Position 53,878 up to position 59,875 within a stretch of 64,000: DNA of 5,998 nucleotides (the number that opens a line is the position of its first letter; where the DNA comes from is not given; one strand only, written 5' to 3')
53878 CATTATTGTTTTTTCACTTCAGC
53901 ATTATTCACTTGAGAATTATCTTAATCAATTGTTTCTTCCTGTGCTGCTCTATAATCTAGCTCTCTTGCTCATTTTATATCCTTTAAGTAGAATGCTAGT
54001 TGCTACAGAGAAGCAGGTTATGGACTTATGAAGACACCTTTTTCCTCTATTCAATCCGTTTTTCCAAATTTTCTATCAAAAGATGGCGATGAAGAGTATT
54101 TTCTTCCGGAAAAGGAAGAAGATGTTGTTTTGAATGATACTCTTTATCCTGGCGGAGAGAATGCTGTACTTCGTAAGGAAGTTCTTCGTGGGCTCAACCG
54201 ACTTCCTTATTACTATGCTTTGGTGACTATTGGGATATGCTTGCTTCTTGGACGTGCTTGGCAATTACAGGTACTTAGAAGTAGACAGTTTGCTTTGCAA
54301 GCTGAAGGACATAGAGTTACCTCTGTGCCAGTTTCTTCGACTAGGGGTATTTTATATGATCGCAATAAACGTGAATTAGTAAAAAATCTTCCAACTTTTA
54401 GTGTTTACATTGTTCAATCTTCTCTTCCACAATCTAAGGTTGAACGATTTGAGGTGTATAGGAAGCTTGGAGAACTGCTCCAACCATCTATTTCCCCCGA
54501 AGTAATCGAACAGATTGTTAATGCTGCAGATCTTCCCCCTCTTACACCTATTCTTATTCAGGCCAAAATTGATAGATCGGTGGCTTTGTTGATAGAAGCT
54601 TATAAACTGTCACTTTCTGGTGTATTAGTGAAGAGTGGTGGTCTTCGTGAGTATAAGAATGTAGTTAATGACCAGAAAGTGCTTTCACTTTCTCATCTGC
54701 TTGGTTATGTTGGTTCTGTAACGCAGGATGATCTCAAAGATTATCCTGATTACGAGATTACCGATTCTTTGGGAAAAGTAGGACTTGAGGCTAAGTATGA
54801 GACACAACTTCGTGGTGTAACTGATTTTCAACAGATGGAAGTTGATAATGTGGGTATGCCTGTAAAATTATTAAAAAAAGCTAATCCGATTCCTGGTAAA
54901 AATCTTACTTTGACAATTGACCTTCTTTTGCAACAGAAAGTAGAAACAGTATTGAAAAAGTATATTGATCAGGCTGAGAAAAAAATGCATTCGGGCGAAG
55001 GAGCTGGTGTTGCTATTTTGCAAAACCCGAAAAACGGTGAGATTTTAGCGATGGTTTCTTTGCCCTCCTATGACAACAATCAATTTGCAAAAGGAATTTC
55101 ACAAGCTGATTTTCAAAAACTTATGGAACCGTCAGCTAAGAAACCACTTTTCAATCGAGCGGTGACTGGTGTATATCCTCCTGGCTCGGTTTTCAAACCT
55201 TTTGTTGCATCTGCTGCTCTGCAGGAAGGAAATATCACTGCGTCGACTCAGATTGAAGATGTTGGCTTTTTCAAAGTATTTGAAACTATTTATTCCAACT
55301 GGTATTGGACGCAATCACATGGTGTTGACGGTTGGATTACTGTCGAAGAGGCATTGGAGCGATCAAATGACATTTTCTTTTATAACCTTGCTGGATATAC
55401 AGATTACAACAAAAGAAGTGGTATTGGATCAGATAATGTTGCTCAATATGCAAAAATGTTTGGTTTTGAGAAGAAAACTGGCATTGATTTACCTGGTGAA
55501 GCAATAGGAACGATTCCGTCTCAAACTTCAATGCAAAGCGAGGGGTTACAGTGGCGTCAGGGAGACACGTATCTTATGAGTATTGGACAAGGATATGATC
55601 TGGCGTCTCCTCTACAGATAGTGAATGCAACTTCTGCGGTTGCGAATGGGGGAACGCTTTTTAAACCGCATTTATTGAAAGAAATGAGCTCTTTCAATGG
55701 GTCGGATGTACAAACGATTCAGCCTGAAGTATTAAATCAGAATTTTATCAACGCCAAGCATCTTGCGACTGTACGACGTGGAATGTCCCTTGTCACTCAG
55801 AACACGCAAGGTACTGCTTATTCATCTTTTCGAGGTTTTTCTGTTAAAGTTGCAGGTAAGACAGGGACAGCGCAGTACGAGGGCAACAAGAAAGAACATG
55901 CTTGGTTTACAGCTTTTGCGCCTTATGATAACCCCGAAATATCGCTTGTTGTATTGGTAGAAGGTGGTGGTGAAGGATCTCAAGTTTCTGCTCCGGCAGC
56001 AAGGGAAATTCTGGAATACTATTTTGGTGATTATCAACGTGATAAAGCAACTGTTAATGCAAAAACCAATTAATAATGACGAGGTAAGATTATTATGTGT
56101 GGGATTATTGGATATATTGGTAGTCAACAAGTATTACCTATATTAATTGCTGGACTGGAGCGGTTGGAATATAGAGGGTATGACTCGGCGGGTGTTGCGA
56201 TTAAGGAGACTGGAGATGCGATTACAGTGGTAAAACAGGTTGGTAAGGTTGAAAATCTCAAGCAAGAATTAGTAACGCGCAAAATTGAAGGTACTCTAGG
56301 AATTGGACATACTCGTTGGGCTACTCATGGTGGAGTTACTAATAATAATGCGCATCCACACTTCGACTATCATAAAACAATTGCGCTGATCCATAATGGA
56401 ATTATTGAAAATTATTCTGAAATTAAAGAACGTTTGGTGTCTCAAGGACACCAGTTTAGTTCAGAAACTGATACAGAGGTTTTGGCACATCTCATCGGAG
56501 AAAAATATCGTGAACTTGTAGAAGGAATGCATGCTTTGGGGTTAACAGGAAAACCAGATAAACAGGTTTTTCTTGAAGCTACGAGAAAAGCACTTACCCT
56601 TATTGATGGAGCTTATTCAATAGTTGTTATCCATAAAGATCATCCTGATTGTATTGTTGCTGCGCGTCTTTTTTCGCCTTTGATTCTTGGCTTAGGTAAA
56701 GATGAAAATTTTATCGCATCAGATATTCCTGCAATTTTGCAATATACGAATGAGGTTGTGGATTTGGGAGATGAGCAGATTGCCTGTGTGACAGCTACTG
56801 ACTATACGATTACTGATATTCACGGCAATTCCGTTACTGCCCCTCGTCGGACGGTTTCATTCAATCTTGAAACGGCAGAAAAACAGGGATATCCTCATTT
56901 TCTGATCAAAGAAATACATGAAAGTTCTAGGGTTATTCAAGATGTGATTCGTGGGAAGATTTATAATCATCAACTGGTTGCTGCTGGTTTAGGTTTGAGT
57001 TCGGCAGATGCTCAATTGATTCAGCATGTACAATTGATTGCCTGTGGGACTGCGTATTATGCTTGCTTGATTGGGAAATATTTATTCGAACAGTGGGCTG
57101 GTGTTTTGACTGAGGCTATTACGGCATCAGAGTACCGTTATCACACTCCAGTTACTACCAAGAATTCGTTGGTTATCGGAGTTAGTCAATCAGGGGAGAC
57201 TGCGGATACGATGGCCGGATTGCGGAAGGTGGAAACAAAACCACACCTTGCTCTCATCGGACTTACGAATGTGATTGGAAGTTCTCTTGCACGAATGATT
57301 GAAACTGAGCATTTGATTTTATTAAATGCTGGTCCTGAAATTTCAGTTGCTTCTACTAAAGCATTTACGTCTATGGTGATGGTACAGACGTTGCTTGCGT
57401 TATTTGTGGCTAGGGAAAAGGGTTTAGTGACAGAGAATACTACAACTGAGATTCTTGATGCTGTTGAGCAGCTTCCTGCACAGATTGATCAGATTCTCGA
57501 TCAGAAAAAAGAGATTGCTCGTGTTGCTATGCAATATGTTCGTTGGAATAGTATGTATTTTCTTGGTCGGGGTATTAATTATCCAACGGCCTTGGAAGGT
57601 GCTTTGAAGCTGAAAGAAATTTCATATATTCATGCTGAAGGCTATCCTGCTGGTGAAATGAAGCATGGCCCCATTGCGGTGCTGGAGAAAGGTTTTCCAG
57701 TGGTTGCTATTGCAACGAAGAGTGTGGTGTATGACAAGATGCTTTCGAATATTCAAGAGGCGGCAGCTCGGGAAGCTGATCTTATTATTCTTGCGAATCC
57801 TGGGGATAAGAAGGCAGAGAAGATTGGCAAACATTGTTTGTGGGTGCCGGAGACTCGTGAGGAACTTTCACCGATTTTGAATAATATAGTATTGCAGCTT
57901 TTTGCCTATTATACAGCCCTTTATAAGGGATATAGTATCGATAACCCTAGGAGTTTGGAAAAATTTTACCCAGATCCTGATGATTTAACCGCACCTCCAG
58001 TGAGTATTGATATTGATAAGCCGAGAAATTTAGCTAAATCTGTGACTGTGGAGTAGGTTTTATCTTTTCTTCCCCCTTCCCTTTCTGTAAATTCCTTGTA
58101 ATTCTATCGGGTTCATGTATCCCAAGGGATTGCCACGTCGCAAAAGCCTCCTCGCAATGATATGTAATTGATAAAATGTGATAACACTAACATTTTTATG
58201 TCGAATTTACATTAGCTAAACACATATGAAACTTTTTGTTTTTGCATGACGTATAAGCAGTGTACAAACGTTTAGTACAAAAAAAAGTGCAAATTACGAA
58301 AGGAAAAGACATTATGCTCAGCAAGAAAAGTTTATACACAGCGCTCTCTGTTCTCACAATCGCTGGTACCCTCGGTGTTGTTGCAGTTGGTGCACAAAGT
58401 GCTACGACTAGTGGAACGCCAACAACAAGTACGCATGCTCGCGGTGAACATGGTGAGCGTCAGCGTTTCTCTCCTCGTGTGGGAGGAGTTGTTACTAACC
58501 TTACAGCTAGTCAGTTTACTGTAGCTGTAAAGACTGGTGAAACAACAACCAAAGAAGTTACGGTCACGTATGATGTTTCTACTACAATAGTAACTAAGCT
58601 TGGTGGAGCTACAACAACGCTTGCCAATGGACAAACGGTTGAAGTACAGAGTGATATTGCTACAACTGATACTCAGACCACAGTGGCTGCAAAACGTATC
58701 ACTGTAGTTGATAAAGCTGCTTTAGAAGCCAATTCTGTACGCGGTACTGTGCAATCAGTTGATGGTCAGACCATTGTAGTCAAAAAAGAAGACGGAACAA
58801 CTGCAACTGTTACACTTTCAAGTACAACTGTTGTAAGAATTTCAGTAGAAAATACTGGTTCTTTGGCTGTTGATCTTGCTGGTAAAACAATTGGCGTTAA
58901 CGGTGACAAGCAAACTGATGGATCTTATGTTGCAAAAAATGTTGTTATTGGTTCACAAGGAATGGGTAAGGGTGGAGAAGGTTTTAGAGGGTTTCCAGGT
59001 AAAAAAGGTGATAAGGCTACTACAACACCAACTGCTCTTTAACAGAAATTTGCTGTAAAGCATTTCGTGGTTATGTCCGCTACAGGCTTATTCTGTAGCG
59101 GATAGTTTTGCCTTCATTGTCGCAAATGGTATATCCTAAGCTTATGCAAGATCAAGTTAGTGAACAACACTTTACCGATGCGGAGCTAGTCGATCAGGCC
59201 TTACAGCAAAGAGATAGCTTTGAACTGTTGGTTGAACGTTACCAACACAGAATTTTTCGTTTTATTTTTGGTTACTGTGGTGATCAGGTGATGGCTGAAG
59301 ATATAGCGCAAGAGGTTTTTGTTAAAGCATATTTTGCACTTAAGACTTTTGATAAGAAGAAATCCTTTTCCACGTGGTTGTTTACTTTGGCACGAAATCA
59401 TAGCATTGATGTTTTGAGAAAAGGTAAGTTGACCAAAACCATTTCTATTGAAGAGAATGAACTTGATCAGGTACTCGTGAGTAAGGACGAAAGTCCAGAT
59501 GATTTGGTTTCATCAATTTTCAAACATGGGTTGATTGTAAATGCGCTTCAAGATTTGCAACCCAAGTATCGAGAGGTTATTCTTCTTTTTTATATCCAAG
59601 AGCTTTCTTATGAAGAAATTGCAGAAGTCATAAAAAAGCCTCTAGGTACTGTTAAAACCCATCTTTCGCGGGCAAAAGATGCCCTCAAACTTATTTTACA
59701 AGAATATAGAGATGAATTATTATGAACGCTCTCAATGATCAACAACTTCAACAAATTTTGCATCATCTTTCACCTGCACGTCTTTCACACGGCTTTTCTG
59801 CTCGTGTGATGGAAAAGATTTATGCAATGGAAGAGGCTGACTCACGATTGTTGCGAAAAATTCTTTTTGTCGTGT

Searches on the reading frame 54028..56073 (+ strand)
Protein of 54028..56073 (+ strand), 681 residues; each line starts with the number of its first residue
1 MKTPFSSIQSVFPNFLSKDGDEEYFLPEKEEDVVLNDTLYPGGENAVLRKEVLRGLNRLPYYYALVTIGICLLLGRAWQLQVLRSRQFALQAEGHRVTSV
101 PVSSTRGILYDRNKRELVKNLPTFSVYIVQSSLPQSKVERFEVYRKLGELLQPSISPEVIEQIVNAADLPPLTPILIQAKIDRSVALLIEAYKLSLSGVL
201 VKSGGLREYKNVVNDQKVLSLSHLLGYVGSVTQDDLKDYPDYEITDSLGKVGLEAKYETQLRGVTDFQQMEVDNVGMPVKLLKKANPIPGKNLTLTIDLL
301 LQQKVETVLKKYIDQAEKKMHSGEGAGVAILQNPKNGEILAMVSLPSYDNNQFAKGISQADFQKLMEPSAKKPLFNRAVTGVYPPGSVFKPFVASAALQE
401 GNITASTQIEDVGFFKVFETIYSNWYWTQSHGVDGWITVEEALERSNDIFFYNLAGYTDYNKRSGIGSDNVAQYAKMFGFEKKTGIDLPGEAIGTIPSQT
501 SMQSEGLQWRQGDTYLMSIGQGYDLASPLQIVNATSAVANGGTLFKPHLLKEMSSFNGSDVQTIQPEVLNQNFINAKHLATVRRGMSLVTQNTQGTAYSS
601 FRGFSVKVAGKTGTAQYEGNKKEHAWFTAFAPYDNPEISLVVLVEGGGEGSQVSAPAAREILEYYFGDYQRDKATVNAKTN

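Call 7: search_protein_families(library=pfam, proteins=[window:54028-56073:+], max_evalue=0.001)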
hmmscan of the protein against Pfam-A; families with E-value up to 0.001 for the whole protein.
window:54028-56073:+ (681 aa): 2 families
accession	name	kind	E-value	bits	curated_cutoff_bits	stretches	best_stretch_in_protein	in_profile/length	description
PF00905.27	Transpeptidase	-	1.5e-70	238.2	22.1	1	327-663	1-299/299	Penicillin binding protein transpeptidase domain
PF03717.20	PBP_dimer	-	2.1e-30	106.9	24.4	1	103-280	3-177/180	Penicillin-binding Protein dimerisation domain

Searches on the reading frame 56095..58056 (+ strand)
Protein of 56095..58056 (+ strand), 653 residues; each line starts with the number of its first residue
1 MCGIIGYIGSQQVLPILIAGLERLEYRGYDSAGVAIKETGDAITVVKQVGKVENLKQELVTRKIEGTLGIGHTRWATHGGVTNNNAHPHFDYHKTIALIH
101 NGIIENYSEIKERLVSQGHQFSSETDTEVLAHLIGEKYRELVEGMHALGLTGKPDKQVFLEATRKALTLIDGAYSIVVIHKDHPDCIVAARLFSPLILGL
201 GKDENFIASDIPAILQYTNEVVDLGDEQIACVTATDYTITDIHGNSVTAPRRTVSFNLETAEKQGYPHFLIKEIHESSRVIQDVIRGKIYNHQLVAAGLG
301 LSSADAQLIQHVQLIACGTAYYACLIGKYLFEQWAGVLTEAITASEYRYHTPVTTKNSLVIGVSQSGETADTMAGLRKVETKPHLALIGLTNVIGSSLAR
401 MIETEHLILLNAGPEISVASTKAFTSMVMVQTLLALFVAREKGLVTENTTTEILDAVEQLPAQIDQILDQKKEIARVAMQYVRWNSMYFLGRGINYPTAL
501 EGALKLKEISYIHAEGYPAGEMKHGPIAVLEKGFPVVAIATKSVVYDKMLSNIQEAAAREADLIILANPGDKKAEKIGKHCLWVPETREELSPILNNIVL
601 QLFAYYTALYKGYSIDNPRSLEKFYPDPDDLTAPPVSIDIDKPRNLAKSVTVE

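Call 7: search_protein_families(library=pfam, proteins=[window:56095-58056:+], max_evalue=0.001)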
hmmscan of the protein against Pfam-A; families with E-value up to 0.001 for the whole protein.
window:56095-58056:+ (653 aa): 4 families
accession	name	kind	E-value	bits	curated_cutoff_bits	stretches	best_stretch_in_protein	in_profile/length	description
PF01380.27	SIS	-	3e-46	156.9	25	2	483-609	4-129/131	SIS domain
PF13522.11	GATase_6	-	5.3e-19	69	27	1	64-164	8-110/130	Glutamine amidotransferase domain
PF13537.11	GATase_7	-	2.1e-14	54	25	1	82-161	9-93/123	Glutamine amidotransferase domain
PF13230.11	GATase_4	-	0.00041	19.8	23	1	33-129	37-132/272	Glutamine amidotransferases class-II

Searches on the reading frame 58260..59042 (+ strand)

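Call 86: search_protein_families(library=pfam, proteins=[window:58260-59042:+], max_evalue=0.0001)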
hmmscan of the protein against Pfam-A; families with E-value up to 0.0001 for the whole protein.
window:58260-59042:+ (260 aa): 1 family
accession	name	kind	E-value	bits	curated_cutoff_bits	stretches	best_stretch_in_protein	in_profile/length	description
PF18914.6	DUF5666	-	5.6e-06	27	27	0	161-228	1-59/60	Domain of unknown function (DUF5666)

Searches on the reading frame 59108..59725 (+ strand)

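Call 86: search_protein_families(library=pfam, proteins=[window:59108-59725:+], max_evalue=0.0001)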
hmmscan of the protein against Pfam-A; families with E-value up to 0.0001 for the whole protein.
window:59108-59725:+ (205 aa): 3 families
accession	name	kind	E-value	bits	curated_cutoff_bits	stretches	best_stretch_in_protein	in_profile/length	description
PF04542.20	Sigma70_r2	-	1.7e-19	69.8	24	1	41-107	1-69/71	Sigma-70 region 2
PF08281.18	Sigma70_r4_2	-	2e-16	59.8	25.7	1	142-193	3-54/54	Sigma-70, region 4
PF04545.22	Sigma70_r4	-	2.6e-10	40.1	24.1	1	146-194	1-49/50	Sigma-70, region 4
